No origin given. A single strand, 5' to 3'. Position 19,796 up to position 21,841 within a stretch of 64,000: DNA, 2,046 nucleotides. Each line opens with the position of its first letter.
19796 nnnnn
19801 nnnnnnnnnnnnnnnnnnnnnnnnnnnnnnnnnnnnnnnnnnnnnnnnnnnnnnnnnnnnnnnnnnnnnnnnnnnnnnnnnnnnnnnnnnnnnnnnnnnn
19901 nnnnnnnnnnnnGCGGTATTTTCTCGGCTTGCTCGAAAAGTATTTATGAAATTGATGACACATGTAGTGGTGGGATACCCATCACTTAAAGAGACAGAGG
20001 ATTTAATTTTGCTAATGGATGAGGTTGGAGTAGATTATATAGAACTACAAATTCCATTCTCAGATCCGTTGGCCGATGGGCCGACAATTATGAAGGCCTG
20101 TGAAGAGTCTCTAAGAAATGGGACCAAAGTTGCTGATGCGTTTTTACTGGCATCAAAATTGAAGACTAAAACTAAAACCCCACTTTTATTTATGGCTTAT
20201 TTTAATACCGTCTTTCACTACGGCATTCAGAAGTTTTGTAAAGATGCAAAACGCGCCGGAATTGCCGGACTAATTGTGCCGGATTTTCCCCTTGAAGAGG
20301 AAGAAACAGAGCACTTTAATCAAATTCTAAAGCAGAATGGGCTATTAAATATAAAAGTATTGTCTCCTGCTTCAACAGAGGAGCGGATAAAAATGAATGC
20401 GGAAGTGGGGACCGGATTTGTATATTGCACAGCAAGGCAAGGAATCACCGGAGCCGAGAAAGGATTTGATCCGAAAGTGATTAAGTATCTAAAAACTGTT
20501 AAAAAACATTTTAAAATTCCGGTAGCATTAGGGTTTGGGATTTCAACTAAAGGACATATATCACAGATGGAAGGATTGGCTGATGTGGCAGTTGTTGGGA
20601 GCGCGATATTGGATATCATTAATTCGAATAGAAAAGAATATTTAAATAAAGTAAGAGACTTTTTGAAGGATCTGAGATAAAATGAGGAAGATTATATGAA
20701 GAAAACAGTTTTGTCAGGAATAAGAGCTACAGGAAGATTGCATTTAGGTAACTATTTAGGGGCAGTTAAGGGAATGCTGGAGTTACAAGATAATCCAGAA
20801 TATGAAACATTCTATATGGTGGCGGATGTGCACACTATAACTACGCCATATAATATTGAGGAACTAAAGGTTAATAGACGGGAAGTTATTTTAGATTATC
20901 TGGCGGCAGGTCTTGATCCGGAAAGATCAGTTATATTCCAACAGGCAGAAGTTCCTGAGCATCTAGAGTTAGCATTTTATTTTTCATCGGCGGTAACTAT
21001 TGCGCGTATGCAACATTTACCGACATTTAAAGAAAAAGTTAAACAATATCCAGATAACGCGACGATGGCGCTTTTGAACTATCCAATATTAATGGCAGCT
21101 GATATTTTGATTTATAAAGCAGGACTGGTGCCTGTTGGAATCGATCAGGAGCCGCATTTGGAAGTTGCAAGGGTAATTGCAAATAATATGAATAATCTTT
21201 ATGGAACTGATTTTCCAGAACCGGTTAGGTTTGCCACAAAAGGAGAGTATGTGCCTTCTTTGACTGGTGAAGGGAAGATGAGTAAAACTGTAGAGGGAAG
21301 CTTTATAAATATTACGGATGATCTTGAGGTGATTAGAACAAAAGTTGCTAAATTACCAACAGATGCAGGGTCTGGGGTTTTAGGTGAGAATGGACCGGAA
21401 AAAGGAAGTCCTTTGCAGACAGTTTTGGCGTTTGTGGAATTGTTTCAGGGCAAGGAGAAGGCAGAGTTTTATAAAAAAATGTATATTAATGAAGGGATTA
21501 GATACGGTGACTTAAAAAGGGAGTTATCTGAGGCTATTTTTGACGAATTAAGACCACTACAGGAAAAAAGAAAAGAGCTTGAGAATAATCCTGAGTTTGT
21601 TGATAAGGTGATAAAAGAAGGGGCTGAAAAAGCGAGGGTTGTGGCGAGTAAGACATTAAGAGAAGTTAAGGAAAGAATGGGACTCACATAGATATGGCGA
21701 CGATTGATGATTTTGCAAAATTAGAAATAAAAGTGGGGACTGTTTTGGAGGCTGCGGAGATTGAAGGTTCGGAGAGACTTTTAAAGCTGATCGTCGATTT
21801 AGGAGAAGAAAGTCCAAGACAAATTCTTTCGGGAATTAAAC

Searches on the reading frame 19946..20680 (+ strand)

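Call 64: search_protein_families(library=pfam, proteins=[window:19946-20680:+], max_evalue=0.00001)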
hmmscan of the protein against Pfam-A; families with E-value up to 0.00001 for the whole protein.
window:19946-20680:+ (244 aa): 1 family
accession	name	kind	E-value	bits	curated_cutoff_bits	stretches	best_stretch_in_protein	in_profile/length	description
PF00290.26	Trp_syntA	-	9.2e-68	228.4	27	1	3-238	12-246/259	Tryptophan synthase alpha chain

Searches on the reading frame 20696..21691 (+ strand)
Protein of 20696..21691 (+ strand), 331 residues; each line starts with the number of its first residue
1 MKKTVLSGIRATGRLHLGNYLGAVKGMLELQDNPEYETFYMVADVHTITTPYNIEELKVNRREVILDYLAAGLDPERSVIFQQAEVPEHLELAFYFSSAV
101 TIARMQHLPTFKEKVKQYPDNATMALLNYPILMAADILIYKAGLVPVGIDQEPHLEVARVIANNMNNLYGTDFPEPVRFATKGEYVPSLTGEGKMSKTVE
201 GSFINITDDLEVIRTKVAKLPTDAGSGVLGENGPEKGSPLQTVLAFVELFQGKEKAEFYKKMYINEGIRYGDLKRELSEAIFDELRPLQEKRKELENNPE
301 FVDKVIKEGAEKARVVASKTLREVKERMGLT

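Call 64: search_protein_families(library=pfam, proteins=[window:20696-21691:+], max_evalue=0.00001)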
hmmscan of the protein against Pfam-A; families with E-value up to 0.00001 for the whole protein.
window:20696-21691:+ (331 aa): 1 family
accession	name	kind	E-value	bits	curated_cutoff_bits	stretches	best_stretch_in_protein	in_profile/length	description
PF00579.31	tRNA-synt_1b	-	1.1e-55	189.5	21.1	1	4-282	7-288/292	tRNA synthetases class I (W and Y)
